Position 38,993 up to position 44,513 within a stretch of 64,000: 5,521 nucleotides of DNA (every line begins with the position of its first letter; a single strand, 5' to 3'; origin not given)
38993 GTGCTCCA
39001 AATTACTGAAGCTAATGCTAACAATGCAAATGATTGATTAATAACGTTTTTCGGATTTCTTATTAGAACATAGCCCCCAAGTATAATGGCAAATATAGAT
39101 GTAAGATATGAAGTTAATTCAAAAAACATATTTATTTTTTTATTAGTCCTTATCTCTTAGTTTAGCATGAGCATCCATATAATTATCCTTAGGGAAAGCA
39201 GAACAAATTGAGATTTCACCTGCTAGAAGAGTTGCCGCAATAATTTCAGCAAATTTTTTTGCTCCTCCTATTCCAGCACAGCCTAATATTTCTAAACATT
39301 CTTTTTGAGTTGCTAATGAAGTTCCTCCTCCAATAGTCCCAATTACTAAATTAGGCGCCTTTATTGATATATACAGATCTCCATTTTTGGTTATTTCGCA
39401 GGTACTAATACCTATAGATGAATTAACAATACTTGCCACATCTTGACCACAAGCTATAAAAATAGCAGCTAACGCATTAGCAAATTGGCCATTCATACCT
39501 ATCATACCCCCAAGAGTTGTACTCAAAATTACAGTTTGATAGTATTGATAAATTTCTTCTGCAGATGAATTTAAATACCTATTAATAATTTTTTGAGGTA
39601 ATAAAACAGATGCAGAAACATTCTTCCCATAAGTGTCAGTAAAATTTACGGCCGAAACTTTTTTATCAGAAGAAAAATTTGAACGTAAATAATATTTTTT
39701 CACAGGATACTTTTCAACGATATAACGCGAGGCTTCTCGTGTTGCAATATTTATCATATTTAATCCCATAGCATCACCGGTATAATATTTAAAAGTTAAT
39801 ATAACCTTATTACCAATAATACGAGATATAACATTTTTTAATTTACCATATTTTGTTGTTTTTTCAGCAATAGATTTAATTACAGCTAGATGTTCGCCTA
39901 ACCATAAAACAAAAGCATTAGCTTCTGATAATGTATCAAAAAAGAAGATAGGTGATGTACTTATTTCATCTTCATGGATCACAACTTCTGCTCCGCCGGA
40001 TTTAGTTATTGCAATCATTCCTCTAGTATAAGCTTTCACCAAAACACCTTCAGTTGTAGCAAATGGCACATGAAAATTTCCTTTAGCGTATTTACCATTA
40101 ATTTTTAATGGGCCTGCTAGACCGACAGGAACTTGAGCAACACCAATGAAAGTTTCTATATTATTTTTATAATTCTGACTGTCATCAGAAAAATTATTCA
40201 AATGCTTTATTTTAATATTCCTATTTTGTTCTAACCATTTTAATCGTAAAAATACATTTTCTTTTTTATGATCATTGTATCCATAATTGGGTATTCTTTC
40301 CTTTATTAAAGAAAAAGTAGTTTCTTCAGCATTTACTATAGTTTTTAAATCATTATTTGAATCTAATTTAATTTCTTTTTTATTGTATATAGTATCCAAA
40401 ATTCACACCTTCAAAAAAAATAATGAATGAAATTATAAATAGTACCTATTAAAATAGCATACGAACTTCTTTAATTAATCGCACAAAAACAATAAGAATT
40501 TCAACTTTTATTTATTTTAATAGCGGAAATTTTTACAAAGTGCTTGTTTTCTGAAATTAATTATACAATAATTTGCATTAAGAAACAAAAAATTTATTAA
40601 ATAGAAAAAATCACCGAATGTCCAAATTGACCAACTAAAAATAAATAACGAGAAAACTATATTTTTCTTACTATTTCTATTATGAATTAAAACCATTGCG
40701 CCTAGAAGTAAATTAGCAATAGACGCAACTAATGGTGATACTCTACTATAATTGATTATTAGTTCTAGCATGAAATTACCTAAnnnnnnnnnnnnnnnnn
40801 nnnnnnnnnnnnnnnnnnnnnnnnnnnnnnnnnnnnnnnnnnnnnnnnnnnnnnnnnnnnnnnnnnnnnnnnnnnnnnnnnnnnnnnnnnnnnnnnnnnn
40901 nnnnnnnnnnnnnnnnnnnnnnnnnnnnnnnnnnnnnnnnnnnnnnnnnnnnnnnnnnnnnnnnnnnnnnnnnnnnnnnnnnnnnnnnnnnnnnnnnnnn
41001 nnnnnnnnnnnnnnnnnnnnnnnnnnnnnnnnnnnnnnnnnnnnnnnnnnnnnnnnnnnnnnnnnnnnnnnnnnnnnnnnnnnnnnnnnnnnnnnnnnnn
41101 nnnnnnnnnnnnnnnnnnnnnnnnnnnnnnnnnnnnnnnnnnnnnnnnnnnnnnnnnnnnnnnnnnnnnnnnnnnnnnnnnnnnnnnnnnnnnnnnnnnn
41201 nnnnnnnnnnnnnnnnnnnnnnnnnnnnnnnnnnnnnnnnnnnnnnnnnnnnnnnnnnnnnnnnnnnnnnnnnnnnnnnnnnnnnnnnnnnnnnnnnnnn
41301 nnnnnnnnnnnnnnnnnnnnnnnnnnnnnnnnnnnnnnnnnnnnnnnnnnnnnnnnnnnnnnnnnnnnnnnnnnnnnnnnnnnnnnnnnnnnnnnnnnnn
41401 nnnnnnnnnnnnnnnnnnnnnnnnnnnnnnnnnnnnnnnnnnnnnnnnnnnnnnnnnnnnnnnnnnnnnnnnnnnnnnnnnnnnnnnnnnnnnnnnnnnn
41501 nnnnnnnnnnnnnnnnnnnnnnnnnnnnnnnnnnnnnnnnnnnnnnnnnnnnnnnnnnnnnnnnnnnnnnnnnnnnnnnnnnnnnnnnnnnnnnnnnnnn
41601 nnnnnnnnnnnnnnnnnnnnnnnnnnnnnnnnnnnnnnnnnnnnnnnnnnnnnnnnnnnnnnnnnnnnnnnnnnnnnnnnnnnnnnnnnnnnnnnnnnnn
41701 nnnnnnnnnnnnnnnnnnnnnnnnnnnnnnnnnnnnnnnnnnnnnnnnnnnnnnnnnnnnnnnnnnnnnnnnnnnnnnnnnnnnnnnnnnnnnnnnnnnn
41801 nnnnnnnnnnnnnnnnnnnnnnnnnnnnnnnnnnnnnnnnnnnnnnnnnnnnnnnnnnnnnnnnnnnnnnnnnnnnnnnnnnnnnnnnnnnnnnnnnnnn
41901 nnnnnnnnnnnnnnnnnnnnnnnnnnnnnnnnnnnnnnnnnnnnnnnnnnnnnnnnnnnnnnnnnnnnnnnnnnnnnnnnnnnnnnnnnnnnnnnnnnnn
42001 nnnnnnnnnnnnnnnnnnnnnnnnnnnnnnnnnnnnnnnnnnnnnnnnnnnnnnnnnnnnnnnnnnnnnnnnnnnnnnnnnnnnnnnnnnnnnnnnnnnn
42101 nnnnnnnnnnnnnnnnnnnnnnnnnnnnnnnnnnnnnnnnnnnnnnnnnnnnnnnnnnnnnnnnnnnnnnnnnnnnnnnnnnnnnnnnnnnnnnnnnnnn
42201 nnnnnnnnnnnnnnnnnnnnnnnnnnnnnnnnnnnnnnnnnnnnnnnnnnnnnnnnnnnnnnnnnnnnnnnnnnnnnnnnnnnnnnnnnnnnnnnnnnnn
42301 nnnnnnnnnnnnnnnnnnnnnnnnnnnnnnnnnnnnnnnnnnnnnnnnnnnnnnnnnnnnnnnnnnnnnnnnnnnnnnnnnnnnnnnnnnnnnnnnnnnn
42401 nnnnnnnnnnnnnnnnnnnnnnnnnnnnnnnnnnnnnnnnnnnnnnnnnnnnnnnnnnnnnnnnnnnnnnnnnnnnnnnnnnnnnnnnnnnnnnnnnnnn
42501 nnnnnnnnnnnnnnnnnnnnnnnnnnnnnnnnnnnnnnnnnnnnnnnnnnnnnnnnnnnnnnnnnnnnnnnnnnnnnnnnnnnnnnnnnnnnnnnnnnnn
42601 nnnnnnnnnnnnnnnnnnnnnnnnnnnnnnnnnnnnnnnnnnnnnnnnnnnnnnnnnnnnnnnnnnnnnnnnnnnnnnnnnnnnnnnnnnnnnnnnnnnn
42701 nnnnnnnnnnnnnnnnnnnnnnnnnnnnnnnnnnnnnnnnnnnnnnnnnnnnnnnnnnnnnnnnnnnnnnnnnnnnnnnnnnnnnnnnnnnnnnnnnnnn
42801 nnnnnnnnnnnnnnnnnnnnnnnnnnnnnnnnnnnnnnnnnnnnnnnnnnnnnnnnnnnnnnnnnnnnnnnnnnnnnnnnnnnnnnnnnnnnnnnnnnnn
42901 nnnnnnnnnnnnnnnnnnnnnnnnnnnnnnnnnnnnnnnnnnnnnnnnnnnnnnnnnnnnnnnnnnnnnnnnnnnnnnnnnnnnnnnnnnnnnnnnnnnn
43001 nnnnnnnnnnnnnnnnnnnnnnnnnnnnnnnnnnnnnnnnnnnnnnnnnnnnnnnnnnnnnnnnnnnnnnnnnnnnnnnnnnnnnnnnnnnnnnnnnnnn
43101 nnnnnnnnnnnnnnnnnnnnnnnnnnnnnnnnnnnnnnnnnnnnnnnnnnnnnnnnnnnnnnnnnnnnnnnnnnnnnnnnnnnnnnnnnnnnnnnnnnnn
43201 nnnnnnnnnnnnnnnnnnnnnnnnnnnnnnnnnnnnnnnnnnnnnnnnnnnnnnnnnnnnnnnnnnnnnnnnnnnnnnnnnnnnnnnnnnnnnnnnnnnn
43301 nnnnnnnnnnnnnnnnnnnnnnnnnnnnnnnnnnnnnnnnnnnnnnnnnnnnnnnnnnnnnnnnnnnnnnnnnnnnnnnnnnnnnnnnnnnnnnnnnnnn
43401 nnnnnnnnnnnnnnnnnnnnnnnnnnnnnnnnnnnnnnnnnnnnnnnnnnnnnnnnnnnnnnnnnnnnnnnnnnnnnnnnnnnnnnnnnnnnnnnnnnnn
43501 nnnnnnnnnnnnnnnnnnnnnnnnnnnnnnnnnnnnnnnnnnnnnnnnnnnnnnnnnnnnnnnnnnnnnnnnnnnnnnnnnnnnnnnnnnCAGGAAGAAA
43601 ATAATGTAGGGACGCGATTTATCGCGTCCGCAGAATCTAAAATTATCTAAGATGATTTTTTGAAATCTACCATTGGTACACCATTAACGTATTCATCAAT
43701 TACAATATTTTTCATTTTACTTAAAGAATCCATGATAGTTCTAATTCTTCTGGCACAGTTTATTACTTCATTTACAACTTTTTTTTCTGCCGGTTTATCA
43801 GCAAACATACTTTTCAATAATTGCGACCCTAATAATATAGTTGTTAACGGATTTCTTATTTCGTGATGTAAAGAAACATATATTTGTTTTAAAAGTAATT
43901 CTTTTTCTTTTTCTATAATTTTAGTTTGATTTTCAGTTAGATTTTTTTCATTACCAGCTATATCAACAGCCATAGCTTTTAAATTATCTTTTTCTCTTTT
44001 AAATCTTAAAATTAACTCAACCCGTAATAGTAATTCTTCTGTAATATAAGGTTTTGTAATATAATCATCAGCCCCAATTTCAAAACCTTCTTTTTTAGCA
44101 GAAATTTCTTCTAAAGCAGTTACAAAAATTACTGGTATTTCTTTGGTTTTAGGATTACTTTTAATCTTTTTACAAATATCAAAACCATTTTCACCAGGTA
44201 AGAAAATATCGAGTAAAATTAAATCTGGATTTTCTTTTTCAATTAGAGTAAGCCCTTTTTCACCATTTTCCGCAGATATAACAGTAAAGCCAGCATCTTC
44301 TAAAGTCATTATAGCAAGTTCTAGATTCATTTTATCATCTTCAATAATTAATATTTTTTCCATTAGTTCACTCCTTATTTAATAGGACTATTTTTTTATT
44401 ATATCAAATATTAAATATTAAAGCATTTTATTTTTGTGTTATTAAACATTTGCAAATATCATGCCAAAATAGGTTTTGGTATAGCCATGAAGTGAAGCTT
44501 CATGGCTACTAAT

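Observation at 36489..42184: Candidate undescribed signalling/biosynthesis module: alpha-oxoamine synthase + orphan HMG-CoA-reductase-like enzyme + 7TM sensor kinase + receiver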

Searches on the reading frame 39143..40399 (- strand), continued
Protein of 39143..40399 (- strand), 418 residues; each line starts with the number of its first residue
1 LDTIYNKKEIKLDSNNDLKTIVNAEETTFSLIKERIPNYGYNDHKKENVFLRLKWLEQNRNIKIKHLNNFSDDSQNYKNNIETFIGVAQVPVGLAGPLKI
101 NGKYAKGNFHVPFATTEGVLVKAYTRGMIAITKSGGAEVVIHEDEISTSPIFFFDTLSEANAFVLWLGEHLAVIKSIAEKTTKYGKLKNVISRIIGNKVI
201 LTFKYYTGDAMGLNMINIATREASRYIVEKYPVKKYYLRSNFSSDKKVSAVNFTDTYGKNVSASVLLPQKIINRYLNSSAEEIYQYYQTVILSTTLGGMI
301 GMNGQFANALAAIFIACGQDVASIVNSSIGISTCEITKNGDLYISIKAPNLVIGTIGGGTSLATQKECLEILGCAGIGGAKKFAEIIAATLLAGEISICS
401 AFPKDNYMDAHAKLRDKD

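Call 87: search_protein_families(library=pfam, proteins=[L018:9091-9855:-, L022:8914-9705:-, L022:11314-12387:+, L023:8400-9632:-, L025:8613-9641:+, L025:7950-8600:-, L028:9039-9689:-, L028:11798-13015:+, L038:11138-12544:+, L035:1639-3749:+], max_evalue=0.001)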
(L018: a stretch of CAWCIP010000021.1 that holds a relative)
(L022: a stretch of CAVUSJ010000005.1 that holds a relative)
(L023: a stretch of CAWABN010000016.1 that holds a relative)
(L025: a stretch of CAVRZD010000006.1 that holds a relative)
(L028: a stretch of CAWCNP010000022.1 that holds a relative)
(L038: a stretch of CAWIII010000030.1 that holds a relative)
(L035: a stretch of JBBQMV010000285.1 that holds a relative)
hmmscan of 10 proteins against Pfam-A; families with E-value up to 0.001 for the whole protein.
L018:9091-9855:- (254 aa): 3 families
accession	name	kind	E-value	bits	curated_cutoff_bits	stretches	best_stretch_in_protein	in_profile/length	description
PF00702.32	Hydrolase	-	2.5e-26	93.7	26.4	1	11-213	2-191/191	haloacid dehalogenase-like hydrolase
PF13419.12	HAD_2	-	2e-15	57.8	23.8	1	111-213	72-172/178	Haloacid dehalogenase-like hydrolase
PF13242.12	Hydrolase_like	-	3.1e-05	24.2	22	1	175-231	3-59/75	HAD-hyrolase-like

L022:8914-9705:- (263 aa): 0 families

L022:11314-12387:+ (357 aa): 0 families

L023:8400-9632:- (410 aa): 9 families
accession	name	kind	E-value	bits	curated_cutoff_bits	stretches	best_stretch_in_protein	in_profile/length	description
PF13738.12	Pyr_redox_3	-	3.8e-25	89.2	30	1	8-201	1-201/305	Pyridine nucleotide-disulphide oxidoreductase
PF01266.30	DAO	-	6.2e-10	39.6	27.9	1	7-42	2-40/353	FAD dependent oxidoreductase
PF07992.20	Pyr_redox_2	-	2e-07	31.2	26.1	1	6-191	2-169/291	Pyridine nucleotide-disulphide oxidoreductase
PF01494.25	FAD_binding_3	-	1.5e-06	28.1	22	1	5-36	2-33/349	FAD binding domain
PF03486.20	HI0933_like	-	9.7e-06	25.6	50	0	6-37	2-33/244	HI0933-like protein Rossmann domain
PF13434.12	Lys_Orn_oxgnase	-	1.2e-05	25.1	21.3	0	75-189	93-213/339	L-lysine 6-monooxygenase/L-ornithine 5-monooxygenase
PF00743.25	FMO-like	-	2.7e-05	23.3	22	1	153-211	172-230/532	Flavin-binding monooxygenase-like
PF13454.12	NAD_binding_9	-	0.00011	22.6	21.8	0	66-130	82-153/155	FAD-NAD(P)-binding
PF13450.12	NAD_binding_8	-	0.00015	22.4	21.9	0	9-37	1-29/68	NAD(P)-binding Rossmann-like domain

L025:8613-9641:+ (342 aa): 5 families
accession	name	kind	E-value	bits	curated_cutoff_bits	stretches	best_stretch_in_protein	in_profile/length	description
PF01370.27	Epimerase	-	8.9e-22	78.1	20.9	1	12-244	1-227/240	NAD dependent epimerase/dehydratase family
PF01073.25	3Beta_HSD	-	8.3e-16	58.3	22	1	14-185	2-184/280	3-beta hydroxysteroid dehydrogenase/isomerase family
PF16363.11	GDP_Man_Dehyd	-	4.3e-12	46.6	27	1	47-161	45-163/332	GDP-mannose 4,6 dehydratase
PF07993.18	NAD_binding_4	-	3.8e-09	36.5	20.1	1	67-186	80-210/258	Male sterility protein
PF13460.12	NAD_binding_10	-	4e-08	33.8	27.2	1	18-160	3-129/184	NAD(P)H-binding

L025:7950-8600:- (216 aa): 0 families

L028:9039-9689:- (216 aa): 0 families

L028:11798-13015:+ (405 aa): 2 families
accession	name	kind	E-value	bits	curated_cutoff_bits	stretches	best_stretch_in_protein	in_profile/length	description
PF01553.26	Acyltransferase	-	8.7e-09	35.7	23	1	171-300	2-130/132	Acyltransferase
PF03982.18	DAGAT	-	2.1e-07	30.6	22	1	253-382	139-266/297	Diacylglycerol acyltransferase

L038:11138-12544:+ (468 aa): 2 families
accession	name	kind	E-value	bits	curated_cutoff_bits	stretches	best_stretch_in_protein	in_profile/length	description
PF03007.21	WS_DGAT_cat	-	1.5e-61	208.9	23.6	1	5-276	1-263/263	Wax ester synthase/diacylglycerol acyltransferase catalytic domain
PF06974.18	WS_DGAT_C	-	1.6e-33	116.2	20.7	1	318-461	2-144/145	WS/DGAT C-terminal domain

L035:1639-3749:+ (703 aa): 1 family
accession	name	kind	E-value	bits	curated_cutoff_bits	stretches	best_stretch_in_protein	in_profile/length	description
PF01326.24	PPDK_N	-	2.6e-50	172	27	2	51-193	77-222/328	Pyruvate phosphate dikinase, AMP/ATP-binding domain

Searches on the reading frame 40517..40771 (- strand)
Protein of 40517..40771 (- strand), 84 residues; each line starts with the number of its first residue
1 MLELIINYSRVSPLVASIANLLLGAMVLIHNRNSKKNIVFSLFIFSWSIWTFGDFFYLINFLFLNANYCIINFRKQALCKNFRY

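Call 4: search_protein_families(library=pfam, proteins=[window:40517-40771:-], max_evalue=0.01)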
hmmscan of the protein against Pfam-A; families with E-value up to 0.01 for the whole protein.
window:40517-40771:- (84 aa): 1 family
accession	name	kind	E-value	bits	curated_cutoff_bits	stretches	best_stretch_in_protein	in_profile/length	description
PF16927.11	HisKA_7TM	-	0.0073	16.6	28.6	1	14-60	3-48/224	N-terminal 7TM region of histidine kinase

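Call 5: search_protein_families(library=ncbifam, proteins=[window:40517-40771:-], max_evalue=0.01)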
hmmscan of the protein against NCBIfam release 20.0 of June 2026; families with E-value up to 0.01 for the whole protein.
window:40517-40771:- (84 aa): 1 family
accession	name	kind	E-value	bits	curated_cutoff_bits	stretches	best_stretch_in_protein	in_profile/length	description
NF050061.1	DisulBndDbaCampy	equivalog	0.00081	19.2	90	1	21-52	8-39/55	disulfide bond formation protein Dba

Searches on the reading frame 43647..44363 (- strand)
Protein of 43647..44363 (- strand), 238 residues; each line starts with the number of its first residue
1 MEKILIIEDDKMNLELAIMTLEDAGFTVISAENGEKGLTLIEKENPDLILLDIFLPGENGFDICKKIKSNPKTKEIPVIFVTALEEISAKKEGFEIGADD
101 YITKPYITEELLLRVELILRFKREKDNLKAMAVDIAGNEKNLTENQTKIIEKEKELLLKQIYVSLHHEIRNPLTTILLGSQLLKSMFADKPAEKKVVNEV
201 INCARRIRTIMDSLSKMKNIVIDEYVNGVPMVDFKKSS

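Call 37: search_protein_families(library=pfam, proteins=[window:43647-44363:-], max_evalue=0.001)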
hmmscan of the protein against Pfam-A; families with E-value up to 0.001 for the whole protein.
window:43647-44363:- (238 aa): 2 families
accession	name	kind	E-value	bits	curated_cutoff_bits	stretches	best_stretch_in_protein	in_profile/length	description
PF00072.30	Response_reg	-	4.2e-28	98.2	30.2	1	4-115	1-110/111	Response regulator receiver domain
PF00512.31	HisKA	-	1e-08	35.5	26.9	1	165-214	9-57/66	His Kinase A (phospho-acceptor) domain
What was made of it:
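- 43647..44363 (-): Receiver plus DHp (HisKA) protein without an ATPase domain, 238 aa. Possible accessory phosphotransfer partner of the AOS-type cassette. Response_reg at 98 bits plus HisKA at 35 bits (call 37).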
